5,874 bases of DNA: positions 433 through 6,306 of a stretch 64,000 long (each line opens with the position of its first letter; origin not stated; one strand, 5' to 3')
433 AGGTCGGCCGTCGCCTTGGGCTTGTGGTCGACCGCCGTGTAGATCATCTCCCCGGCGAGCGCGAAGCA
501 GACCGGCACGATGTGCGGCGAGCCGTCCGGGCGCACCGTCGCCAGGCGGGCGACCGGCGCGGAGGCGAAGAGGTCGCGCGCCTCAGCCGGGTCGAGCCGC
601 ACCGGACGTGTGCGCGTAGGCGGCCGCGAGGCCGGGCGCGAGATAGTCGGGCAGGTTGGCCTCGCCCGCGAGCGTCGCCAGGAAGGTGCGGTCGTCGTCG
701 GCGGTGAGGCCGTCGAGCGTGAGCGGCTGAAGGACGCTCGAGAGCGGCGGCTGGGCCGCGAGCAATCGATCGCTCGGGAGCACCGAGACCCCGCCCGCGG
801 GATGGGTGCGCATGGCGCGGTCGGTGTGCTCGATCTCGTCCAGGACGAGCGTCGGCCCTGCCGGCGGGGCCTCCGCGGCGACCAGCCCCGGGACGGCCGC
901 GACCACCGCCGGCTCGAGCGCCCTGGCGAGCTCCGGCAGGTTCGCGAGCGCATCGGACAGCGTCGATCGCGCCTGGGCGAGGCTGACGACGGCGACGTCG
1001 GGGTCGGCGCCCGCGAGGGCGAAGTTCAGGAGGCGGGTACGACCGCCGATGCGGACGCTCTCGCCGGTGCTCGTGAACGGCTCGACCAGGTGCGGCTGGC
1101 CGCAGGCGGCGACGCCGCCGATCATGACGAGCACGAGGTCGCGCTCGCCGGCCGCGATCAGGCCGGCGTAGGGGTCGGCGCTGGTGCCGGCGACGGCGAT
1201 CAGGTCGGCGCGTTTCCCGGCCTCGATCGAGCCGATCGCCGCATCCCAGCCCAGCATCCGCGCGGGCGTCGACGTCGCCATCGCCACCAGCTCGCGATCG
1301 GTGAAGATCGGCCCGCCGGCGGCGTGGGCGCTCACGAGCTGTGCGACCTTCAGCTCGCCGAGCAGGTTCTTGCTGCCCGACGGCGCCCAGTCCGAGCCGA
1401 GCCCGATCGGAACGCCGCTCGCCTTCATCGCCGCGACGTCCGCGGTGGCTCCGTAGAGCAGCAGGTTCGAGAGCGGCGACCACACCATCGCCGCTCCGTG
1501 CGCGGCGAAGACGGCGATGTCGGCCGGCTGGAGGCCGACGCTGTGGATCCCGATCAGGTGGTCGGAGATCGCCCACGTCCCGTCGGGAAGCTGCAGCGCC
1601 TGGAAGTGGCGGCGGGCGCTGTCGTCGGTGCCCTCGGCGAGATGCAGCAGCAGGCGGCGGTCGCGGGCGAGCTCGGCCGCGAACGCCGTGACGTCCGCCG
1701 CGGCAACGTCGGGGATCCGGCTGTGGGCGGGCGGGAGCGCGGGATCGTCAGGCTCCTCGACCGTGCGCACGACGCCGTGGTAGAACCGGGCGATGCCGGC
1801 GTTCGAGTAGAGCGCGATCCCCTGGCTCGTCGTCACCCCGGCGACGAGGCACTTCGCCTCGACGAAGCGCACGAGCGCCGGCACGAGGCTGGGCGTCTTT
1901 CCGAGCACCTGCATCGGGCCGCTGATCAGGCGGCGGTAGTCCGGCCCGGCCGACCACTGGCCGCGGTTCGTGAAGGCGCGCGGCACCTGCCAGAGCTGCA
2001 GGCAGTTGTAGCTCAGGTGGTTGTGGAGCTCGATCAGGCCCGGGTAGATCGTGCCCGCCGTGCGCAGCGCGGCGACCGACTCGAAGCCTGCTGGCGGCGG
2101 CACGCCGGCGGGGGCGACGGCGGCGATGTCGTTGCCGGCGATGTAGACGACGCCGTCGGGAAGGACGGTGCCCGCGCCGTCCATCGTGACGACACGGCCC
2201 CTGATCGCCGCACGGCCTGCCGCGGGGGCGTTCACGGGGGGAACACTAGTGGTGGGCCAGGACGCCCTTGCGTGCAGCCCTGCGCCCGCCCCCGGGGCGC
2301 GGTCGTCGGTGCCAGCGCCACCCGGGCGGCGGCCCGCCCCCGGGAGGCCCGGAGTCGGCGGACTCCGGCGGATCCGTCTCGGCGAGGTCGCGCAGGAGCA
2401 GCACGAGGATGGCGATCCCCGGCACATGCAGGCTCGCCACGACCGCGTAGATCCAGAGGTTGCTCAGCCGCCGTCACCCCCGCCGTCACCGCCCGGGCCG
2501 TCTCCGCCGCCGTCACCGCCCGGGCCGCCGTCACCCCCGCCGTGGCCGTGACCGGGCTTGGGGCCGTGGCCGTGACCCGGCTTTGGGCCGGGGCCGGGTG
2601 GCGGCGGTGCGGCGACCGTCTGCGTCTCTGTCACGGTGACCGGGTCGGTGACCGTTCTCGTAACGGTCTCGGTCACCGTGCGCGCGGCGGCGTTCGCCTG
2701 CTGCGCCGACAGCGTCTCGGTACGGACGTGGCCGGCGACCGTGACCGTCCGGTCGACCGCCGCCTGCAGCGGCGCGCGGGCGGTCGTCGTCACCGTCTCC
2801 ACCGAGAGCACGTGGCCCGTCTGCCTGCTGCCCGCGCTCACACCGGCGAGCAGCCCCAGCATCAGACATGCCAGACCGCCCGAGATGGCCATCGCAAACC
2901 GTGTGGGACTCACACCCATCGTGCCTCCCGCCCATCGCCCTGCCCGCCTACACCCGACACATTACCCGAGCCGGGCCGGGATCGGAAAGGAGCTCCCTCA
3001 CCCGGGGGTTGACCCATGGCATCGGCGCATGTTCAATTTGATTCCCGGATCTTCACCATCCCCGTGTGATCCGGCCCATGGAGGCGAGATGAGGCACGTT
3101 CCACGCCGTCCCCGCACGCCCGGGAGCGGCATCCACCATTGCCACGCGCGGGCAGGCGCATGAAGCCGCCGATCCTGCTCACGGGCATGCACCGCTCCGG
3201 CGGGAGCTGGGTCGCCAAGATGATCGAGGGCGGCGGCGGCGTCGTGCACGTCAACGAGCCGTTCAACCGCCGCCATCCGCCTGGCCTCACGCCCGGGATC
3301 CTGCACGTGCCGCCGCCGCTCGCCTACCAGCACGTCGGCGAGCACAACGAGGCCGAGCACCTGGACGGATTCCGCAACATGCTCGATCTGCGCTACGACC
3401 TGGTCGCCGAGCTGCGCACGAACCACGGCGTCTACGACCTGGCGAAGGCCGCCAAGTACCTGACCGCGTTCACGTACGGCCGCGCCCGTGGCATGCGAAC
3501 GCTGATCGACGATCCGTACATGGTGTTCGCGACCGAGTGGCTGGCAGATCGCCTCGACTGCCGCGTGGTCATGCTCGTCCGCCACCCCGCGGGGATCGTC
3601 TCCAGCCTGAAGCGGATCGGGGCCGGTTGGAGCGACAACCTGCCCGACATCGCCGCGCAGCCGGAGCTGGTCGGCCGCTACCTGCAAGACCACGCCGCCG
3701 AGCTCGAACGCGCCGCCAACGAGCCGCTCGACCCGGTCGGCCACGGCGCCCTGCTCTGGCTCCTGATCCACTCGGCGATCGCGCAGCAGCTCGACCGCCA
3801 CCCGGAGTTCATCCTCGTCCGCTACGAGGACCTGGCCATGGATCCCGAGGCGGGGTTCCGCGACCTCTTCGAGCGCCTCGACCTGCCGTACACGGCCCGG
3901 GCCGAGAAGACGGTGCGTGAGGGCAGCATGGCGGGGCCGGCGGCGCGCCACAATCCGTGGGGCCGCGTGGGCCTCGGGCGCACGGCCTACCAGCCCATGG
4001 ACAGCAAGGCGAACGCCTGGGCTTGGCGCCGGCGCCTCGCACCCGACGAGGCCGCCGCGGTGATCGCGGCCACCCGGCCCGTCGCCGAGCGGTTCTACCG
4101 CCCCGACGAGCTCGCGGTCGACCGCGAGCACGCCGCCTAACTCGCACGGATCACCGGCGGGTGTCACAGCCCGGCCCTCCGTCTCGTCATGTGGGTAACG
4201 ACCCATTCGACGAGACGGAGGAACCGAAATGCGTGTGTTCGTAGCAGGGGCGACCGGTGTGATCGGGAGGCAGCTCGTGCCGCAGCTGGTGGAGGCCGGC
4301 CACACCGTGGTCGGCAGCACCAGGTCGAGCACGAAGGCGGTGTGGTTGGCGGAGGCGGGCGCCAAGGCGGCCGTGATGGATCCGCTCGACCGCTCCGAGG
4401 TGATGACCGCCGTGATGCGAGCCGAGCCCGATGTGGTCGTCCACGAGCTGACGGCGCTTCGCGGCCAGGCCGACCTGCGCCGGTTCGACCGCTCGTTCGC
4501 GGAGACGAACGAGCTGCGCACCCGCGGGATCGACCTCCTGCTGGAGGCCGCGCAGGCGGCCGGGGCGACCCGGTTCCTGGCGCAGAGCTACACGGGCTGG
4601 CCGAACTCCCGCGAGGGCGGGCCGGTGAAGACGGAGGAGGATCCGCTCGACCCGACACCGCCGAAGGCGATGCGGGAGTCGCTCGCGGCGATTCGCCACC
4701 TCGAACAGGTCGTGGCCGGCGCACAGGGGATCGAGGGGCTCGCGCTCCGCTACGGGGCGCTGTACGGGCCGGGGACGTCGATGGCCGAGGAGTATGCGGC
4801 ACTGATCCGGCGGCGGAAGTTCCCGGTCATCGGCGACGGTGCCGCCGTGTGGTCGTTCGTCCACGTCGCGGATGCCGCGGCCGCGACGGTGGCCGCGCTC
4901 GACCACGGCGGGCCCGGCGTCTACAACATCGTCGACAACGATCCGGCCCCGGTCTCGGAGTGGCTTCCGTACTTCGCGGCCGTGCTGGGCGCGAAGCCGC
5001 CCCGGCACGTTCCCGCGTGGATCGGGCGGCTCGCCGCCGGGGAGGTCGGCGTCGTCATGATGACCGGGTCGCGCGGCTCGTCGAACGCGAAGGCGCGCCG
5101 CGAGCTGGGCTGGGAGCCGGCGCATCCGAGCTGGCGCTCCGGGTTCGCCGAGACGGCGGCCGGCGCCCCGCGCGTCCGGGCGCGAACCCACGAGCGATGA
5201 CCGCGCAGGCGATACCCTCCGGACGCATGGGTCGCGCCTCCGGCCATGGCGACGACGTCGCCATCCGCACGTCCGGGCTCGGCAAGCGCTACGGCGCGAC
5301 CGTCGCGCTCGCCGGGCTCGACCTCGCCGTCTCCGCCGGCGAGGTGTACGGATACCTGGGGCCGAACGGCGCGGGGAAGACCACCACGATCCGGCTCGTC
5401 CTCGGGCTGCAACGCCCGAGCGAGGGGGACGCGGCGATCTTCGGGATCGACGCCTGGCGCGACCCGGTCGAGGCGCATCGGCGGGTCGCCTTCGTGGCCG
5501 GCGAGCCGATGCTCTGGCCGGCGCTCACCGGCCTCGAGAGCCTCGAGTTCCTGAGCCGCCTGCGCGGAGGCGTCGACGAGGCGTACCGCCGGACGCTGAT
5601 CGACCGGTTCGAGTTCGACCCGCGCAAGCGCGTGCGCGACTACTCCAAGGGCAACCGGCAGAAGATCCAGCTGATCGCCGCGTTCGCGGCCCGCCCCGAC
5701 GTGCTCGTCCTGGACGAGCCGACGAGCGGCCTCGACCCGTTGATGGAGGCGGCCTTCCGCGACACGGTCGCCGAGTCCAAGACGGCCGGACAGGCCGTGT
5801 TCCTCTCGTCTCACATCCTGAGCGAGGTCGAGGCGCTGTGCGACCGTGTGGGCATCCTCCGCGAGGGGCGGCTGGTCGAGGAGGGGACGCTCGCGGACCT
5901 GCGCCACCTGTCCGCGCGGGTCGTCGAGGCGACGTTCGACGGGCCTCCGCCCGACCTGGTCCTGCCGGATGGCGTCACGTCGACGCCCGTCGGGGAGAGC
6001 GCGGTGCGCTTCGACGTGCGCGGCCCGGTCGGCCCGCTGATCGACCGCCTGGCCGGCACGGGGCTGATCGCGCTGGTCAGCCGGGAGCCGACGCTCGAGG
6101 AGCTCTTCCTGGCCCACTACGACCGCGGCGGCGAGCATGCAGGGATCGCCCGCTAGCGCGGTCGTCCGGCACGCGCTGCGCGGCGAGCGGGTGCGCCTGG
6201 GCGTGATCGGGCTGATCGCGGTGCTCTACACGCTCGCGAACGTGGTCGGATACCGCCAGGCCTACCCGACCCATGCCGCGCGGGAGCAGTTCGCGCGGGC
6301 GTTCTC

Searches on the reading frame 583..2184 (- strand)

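Call 52: search_protein_families(library=pfam, proteins=[window:583-2184:-], max_evalue=0.001)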
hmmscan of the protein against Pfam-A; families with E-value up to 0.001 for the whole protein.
window:583-2184:- (533 aa): 2 families
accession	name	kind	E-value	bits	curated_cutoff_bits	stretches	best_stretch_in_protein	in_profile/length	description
PF01979.26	Amidohydro_1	-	8.1e-19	68.5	25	1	205-357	187-342/345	Amidohydrolase family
PF07969.17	Amidohydro_3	-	3.8e-09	37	29.7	1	166-331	264-444/472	Amidohydrolase family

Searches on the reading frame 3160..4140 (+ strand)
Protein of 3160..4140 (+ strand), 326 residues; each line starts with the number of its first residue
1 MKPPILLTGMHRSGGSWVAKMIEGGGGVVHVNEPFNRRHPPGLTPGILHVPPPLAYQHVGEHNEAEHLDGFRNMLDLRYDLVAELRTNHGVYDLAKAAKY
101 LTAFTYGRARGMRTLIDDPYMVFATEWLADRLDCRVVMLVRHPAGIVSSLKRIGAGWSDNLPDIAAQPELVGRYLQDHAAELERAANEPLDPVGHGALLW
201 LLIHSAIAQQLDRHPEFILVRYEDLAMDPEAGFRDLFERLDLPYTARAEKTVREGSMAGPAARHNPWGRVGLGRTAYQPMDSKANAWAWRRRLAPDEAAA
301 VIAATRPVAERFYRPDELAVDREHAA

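Call 52: search_protein_families(library=pfam, proteins=[window:3160-4140:+], max_evalue=0.001)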
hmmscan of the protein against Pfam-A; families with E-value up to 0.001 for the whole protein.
window:3160-4140:+ (326 aa): 2 families
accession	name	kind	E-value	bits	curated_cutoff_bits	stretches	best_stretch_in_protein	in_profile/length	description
PF13469.12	Sulfotransfer_3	-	2.8e-10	41.2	27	1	4-245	1-215/216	Sulfotransferase family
PF00685.33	Sulfotransfer_1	-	0.00017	21.5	22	0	130-246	87-185/255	Sulfotransferase domain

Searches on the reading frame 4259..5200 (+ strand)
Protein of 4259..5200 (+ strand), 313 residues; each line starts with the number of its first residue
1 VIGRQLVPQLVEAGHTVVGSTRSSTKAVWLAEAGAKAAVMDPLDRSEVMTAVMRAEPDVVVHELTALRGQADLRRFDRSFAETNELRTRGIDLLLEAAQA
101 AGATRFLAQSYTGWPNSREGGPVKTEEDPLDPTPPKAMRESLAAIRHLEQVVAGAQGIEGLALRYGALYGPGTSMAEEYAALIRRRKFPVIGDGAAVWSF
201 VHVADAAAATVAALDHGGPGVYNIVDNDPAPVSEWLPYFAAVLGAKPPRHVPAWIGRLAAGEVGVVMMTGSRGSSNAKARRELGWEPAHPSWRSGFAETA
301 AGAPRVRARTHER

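Call 52: search_protein_families(library=pfam, proteins=[window:4259-5200:+], max_evalue=0.001)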
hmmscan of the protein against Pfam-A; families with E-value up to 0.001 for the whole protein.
window:4259-5200:+ (313 aa): 3 families
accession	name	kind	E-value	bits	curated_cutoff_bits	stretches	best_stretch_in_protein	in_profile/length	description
PF01370.27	Epimerase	-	6e-23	81.9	20.9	1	1-224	9-239/240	NAD dependent epimerase/dehydratase family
PF13460.12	NAD_binding_10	-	9.9e-11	42.3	27.2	1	2-170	6-148/184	NAD(P)H-binding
PF16363.11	GDP_Man_Dehyd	-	5.3e-07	29.9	27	1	2-287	9-321/332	GDP-mannose 4,6 dehydratase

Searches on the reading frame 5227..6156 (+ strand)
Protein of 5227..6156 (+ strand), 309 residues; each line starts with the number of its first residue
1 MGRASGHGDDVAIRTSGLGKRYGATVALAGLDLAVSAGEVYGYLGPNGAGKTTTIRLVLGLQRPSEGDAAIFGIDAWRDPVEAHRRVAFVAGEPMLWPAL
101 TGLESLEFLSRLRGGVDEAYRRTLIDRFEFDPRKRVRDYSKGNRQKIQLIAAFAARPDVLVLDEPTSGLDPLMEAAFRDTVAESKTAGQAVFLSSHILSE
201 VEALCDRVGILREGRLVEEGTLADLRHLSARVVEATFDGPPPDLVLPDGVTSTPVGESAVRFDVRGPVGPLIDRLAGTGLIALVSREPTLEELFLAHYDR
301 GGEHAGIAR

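Call 52: search_protein_families(library=pfam, proteins=[window:5227-6156:+], max_evalue=0.001)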
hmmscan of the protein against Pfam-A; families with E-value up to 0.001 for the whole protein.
window:5227-6156:+ (309 aa): 2 families
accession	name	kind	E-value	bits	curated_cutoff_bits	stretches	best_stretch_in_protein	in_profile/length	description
PF00005.33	ABC_tran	-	1.6e-21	77.8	25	1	29-167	2-137/137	ABC transporter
PF13304.12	AAA_21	-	9e-13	49.4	27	1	137-199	236-301/304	AAA domain, putative AbiEii toxin, Type IV TA system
